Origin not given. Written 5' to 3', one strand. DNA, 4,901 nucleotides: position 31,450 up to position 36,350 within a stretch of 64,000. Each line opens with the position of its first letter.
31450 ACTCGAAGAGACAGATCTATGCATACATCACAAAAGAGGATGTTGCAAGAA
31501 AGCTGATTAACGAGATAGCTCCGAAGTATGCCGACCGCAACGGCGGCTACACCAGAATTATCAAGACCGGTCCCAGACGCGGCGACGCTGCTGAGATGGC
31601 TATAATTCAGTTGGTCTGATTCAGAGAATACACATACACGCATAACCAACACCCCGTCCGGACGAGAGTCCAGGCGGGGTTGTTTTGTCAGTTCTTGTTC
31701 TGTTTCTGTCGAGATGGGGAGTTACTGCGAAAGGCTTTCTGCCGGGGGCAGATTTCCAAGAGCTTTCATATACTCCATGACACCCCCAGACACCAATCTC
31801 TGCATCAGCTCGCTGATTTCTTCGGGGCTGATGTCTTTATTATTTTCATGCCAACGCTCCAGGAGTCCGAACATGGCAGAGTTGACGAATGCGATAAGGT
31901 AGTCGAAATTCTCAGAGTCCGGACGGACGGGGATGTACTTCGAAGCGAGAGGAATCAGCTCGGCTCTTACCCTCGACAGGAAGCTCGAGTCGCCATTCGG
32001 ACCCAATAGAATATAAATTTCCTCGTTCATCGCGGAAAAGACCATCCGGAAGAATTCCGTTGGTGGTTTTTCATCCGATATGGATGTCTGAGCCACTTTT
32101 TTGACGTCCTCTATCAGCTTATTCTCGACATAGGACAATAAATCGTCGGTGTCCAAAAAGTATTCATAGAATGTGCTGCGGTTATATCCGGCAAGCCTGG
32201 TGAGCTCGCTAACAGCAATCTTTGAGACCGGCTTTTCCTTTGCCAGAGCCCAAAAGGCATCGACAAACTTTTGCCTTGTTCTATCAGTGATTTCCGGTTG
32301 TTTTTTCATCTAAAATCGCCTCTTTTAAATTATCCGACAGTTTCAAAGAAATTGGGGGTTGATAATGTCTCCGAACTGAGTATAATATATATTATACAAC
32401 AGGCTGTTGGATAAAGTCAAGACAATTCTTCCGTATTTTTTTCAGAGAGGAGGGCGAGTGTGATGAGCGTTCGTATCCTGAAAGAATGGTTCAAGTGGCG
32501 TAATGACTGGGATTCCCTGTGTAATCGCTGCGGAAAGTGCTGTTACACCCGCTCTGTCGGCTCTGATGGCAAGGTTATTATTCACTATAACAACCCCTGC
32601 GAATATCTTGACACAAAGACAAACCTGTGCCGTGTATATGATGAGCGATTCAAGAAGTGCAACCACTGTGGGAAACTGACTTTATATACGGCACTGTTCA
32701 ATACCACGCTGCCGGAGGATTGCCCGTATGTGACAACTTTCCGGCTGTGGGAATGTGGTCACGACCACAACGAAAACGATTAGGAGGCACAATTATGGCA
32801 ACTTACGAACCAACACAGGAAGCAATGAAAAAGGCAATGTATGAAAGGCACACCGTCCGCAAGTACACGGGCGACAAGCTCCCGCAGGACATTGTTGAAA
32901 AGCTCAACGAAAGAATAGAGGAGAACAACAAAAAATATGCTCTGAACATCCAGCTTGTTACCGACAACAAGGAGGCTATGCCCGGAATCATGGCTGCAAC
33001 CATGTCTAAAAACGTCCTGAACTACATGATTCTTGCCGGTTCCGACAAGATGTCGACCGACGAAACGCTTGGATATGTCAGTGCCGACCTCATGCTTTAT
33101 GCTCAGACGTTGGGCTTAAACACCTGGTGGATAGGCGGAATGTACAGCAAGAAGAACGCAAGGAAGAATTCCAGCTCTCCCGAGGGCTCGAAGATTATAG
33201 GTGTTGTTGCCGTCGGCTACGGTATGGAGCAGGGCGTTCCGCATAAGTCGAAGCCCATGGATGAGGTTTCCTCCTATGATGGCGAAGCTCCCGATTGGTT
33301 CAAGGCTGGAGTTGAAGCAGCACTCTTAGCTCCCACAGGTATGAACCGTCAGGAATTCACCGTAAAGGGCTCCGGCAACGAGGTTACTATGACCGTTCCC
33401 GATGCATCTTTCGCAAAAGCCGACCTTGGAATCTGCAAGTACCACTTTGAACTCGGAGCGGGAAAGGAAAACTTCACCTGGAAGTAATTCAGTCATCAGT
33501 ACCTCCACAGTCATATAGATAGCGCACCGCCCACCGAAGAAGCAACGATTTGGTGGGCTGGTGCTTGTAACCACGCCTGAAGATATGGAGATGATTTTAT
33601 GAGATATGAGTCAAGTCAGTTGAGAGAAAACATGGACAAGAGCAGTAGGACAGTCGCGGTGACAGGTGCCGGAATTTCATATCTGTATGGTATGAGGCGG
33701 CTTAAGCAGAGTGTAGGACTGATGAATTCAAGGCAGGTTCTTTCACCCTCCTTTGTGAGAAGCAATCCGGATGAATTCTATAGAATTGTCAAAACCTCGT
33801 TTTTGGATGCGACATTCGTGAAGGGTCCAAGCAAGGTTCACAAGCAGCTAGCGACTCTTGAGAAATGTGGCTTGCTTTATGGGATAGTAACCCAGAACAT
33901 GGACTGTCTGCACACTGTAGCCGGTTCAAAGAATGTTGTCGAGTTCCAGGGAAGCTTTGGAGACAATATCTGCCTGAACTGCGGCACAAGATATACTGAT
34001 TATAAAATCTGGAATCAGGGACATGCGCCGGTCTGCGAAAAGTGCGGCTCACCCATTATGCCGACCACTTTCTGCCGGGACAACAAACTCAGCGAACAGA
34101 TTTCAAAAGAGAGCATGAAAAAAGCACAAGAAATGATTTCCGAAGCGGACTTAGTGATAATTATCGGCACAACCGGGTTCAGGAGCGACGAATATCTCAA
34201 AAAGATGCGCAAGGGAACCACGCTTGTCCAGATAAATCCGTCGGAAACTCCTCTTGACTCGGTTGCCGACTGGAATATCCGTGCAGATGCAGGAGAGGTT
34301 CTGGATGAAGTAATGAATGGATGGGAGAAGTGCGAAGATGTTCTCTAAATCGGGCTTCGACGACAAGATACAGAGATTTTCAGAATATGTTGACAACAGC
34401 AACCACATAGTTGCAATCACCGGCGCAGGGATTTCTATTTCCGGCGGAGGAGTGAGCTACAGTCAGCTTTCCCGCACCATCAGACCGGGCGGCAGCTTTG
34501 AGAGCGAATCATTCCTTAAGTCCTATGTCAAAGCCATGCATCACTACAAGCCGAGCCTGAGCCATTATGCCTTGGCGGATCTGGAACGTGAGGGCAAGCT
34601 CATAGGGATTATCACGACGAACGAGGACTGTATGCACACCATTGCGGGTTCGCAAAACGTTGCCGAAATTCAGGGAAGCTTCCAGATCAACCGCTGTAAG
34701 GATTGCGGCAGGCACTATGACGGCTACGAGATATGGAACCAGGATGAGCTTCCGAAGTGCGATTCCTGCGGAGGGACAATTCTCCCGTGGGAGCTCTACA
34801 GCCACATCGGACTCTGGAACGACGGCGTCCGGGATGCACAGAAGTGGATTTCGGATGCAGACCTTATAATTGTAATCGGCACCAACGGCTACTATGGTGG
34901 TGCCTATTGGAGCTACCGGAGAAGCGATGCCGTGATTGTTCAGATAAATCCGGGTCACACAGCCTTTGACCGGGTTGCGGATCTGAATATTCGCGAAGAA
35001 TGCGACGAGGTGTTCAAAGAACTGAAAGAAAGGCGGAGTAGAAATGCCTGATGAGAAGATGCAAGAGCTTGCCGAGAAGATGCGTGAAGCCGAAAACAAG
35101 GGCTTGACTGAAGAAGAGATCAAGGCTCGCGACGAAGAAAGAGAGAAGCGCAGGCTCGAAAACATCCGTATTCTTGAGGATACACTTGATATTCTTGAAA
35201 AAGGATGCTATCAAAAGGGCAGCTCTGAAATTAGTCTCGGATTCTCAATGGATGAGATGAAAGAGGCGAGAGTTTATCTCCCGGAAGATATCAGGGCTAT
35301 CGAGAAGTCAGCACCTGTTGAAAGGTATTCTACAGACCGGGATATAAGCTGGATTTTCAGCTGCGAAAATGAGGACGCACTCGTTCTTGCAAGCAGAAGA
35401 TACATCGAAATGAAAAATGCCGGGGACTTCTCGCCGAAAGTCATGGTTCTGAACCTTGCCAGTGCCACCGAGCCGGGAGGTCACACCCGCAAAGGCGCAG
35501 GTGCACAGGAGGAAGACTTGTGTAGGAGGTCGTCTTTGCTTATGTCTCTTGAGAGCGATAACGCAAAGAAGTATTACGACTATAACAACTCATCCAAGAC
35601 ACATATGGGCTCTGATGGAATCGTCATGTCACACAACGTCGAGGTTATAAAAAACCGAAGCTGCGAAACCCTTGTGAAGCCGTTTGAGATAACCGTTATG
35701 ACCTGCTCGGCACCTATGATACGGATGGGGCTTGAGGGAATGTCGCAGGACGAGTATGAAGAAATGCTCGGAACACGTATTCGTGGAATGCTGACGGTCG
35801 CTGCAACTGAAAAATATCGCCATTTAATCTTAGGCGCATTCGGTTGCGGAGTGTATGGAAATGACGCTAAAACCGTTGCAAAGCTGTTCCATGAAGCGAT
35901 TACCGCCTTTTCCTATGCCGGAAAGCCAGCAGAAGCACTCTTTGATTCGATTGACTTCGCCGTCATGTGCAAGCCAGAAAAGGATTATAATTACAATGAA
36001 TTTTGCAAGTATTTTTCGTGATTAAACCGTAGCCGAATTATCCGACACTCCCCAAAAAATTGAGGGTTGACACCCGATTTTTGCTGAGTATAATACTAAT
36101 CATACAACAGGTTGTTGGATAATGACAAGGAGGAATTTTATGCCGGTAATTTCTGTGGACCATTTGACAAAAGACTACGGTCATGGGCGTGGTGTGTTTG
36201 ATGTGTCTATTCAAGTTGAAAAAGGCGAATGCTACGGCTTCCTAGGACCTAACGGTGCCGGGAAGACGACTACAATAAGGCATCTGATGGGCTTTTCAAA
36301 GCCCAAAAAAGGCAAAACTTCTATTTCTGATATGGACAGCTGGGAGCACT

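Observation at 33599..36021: Translationally coupled operon of two catalytic-His-to-Gln sirtuin paralogues plus a PARG-type hydrolase: candidate reversible ADP-ribosylation system in a new context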

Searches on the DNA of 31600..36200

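Call 58: search_rna_families(source=window, start=31600, end=36200, threshold=evalue, max_evalue=1)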
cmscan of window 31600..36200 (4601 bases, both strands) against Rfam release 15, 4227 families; matches with E-value up to 1: 0.
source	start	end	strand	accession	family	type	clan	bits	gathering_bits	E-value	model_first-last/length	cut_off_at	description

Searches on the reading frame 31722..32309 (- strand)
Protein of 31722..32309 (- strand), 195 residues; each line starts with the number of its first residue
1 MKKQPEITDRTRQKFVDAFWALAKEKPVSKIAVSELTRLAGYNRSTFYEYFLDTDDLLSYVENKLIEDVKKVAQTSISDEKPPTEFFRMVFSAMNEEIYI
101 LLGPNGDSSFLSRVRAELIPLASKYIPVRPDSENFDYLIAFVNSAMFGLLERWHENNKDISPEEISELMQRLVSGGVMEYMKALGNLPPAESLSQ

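Call 3: search_protein_families(library=pfam, proteins=[window:31722-32309:-], max_evalue=0.01)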
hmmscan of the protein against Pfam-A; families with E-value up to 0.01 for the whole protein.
window:31722-32309:- (195 aa): 2 families
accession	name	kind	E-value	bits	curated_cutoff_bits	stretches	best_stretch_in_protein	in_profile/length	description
PF14278.11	TetR_C_8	-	9.3e-11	42.2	26.1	1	85-174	5-102/103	Transcriptional regulator C-terminal region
PF00440.29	TetR_N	-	0.00026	21.2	24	1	17-59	3-45/47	Bacterial regulatory proteins, tetR family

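Call 4: search_protein_families(library=ncbifam, proteins=[window:31722-32309:-], max_evalue=0.01)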
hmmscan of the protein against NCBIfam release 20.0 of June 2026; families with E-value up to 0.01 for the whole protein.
window:31722-32309:- (195 aa): 7 families
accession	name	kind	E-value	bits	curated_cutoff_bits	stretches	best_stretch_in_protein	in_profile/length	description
TIGR02366.1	DHAK_reg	equivalog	6.9e-09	35.9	129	1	11-173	4-172/176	dihydroxyacetone kinase transcriptional activator DhaS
NF051852.1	efflux_TF_MtrR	exception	1.7e-05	24.7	280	1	1-96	1-97/205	multidrug efflux system transcriptional repressor MtrR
NF008402.0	PRK11202.1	equivalog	4.4e-05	23.3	151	1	9-57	10-59/211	HTH-type transcriptional repressor FabR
NF007949.0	PRK10668.1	equivalog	0.0019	17.7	271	1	8-64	9-65/216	multidrug efflux transporter transcriptional repressor AcrR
TIGR03384.1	betaine_BetI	equivalog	0.0025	17.5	201.3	1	6-93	4-91/189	choline-binding transcriptional repressor BetI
NF058643.1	TranRegCurRPseudo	equivalog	0.0028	17.3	300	1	8-53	5-50/193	TetR family transcriptional repressor CurR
NF001978.0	PRK00767.1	equivalog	0.0059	16.4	118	1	11-91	10-91/197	transcriptional regulator BetI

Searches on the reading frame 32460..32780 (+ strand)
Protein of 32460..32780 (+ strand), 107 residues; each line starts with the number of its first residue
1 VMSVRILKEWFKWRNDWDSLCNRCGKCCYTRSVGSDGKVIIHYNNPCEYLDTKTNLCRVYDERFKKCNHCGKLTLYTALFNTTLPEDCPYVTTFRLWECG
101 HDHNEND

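Call 3: search_protein_families(library=pfam, proteins=[window:32460-32780:+], max_evalue=0.01)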
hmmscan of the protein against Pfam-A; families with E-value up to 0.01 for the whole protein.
window:32460-32780:+ (107 aa): 1 family
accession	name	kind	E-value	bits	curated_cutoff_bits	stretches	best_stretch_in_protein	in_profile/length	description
PF03692.20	CxxCxxCC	-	0.0021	19.1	23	0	21-88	2-84/85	Putative zinc- or iron-chelating domain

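Call 4: search_protein_families(library=ncbifam, proteins=[window:32460-32780:+], max_evalue=0.01)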
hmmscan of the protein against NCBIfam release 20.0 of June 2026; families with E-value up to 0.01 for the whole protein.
window:32460-32780:+ (107 aa): 11 families
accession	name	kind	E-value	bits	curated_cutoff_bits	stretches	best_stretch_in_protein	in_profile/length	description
NF003504.0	PRK05170.2-2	equivalog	9.9e-18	64.1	150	1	7-96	6-94/104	YcgN family cysteine cluster protein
NF003507.0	PRK05170.2-5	equivalog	7.2e-15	55.2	170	1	14-92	17-95/146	YcgN family cysteine cluster protein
NF003503.0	PRK05170.2-1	equivalog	2.7e-14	53.3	232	1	15-91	17-93/145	YcgN family cysteine cluster protein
NF003500.0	PRK05170.1-4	equivalog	2.8e-13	50.1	203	1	15-93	16-94/147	YcgN family cysteine cluster protein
NF003498.0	PRK05170.1-1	equivalog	1e-12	48.2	256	1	15-91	18-94/148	YcgN family cysteine cluster protein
NF003501.0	PRK05170.1-5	equivalog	1.6e-12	47.3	167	1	14-91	18-95/160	YcgN family cysteine cluster protein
NF003499.0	PRK05170.1-2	equivalog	1.9e-10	41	235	1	15-91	23-101/150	YcgN family cysteine cluster protein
NF003502.0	PRK05170.1-6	equivalog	2.2e-09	37.7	250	1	14-91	19-96/149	YcgN family cysteine cluster protein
NF003506.0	PRK05170.2-4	equivalog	2.3e-08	33.9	248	1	15-92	22-101/158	YcgN family cysteine cluster protein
NF003508.0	PRK05170.2-6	equivalog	3.2e-08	33.6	286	1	15-91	23-99/152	YcgN family cysteine cluster protein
NF003505.0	PRK05170.2-3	equivalog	4e-08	33.2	206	1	14-90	16-105/164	YcgN family cysteine cluster protein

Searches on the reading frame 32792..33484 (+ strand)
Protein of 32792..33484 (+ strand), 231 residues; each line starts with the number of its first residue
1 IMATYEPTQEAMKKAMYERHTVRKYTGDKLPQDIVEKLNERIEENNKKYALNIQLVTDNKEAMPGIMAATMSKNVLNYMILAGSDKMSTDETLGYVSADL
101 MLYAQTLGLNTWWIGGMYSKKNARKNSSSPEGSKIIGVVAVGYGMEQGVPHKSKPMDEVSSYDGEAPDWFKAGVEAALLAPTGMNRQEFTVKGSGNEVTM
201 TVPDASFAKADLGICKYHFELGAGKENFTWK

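Call 3: search_protein_families(library=pfam, proteins=[window:32792-33484:+], max_evalue=0.01)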
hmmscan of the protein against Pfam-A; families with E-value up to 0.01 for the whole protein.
window:32792-33484:+ (231 aa): 2 families
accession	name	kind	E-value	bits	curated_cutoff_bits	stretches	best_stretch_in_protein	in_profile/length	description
PF14512.11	TM1586_NiRdase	-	4.9e-63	213.1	27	1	12-223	2-215/215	Putative TM nitroreductase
PF00881.29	Nitroreductase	-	3.4e-08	34.3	23.5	0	94-143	120-167/167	Nitroreductase family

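Call 4: search_protein_families(library=ncbifam, proteins=[window:32792-33484:+], max_evalue=0.01)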
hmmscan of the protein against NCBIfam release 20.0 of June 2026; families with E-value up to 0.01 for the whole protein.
window:32792-33484:+ (231 aa): 3 families
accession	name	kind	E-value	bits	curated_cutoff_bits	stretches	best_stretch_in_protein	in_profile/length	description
NF005901.0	PRK07877.1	equivalog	0.0064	14.8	476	0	164-228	371-435/722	Rv1355c family protein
TIGR03553.1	F420_FbiB_CTERM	equivalog_domain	0.0069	16.2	249.55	0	100-157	130-188/194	F420 biosynthesis protein FbiB, C-terminal domain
TIGR02476.1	BluB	equivalog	0.0081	15.6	150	0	7-42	4-39/205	5,6-dimethylbenzimidazole synthase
